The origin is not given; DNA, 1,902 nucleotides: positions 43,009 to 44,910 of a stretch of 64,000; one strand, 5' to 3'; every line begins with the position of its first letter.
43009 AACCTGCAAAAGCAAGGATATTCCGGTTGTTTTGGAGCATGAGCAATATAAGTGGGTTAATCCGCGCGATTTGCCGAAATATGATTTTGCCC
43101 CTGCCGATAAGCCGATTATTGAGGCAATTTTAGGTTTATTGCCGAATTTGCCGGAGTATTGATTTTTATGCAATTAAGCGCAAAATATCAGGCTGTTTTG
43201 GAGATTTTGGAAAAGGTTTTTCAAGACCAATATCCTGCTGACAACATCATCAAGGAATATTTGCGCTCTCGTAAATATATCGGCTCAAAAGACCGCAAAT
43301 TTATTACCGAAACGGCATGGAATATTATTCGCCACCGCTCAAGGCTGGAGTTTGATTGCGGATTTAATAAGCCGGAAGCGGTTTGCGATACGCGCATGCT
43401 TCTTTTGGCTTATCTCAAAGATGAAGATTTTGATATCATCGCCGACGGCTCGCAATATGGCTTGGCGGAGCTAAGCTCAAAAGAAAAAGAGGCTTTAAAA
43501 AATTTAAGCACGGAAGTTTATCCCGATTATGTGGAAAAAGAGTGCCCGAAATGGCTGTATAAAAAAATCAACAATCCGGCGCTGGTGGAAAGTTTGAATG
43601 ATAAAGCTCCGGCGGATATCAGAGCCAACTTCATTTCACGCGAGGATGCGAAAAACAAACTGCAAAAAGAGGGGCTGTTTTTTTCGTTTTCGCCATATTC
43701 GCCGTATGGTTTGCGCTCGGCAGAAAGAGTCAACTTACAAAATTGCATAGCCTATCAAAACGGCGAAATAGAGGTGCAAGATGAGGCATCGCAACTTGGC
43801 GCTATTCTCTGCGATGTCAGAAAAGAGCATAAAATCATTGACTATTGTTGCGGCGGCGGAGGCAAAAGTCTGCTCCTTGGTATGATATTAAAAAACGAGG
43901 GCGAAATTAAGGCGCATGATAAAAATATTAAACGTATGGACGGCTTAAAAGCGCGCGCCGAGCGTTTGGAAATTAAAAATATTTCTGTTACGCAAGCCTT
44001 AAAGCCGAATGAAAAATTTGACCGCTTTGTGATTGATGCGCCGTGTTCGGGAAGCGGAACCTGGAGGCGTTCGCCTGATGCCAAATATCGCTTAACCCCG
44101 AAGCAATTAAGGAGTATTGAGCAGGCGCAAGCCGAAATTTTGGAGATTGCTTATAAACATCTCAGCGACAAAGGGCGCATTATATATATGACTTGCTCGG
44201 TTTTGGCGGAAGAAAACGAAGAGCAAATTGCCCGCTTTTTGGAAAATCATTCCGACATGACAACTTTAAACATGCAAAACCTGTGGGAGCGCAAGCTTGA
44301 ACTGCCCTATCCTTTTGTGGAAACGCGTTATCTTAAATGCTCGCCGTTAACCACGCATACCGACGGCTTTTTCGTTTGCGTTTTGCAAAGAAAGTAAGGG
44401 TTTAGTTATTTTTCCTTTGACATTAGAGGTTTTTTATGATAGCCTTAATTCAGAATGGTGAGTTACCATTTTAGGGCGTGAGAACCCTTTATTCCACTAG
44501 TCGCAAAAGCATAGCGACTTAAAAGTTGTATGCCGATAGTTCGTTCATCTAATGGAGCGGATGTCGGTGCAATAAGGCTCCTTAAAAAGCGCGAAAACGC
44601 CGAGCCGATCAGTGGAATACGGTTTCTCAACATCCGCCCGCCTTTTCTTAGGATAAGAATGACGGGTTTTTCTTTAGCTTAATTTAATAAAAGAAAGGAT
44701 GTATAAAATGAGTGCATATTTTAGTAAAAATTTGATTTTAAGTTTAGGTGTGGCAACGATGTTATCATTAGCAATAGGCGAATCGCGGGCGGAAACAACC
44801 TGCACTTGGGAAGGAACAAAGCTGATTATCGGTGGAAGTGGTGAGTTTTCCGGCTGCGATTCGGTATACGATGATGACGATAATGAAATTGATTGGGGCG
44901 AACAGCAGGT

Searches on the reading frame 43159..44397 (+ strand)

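Call 13: search_protein_families(library=pfam, proteins=[window:43159-44397:+], max_evalue=0.01)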
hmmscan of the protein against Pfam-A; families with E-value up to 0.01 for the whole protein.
window:43159-44397:+ (412 aa): 3 families
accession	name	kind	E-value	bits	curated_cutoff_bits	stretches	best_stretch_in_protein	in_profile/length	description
PF01189.24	Methyltr_RsmB-F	-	4.4e-40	137.9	27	1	217-409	3-198/199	16S rRNA methyltransferase RsmB/F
PF22458.1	RsmF-B_ferredox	-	0.00092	19.7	27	1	130-192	2-72/74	Methyltr_RsmF/B-like, ferredoxin-like domain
PF13847.12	Methyltransf_31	-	0.002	18.2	27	0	222-360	3-122/145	Methyltransferase domain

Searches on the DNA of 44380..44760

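Call 9: search_rna_families(source=window, start=44380, end=44760, threshold=evalue, max_evalue=10, show_alignments=3)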
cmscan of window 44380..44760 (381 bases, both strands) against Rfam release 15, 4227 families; matches with E-value up to 10: 2.
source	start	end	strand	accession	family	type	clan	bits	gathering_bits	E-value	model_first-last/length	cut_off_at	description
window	44555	44647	+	RF02221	sRNA-Xcc1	Gene; sRNA;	-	23.4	53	0.078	1-87/87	no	sRNA-Xcc1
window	44380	44442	+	RF02071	STnc280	Gene; sRNA;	-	17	80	2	17-83/83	5'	Salmonella enterica sRNA STnc280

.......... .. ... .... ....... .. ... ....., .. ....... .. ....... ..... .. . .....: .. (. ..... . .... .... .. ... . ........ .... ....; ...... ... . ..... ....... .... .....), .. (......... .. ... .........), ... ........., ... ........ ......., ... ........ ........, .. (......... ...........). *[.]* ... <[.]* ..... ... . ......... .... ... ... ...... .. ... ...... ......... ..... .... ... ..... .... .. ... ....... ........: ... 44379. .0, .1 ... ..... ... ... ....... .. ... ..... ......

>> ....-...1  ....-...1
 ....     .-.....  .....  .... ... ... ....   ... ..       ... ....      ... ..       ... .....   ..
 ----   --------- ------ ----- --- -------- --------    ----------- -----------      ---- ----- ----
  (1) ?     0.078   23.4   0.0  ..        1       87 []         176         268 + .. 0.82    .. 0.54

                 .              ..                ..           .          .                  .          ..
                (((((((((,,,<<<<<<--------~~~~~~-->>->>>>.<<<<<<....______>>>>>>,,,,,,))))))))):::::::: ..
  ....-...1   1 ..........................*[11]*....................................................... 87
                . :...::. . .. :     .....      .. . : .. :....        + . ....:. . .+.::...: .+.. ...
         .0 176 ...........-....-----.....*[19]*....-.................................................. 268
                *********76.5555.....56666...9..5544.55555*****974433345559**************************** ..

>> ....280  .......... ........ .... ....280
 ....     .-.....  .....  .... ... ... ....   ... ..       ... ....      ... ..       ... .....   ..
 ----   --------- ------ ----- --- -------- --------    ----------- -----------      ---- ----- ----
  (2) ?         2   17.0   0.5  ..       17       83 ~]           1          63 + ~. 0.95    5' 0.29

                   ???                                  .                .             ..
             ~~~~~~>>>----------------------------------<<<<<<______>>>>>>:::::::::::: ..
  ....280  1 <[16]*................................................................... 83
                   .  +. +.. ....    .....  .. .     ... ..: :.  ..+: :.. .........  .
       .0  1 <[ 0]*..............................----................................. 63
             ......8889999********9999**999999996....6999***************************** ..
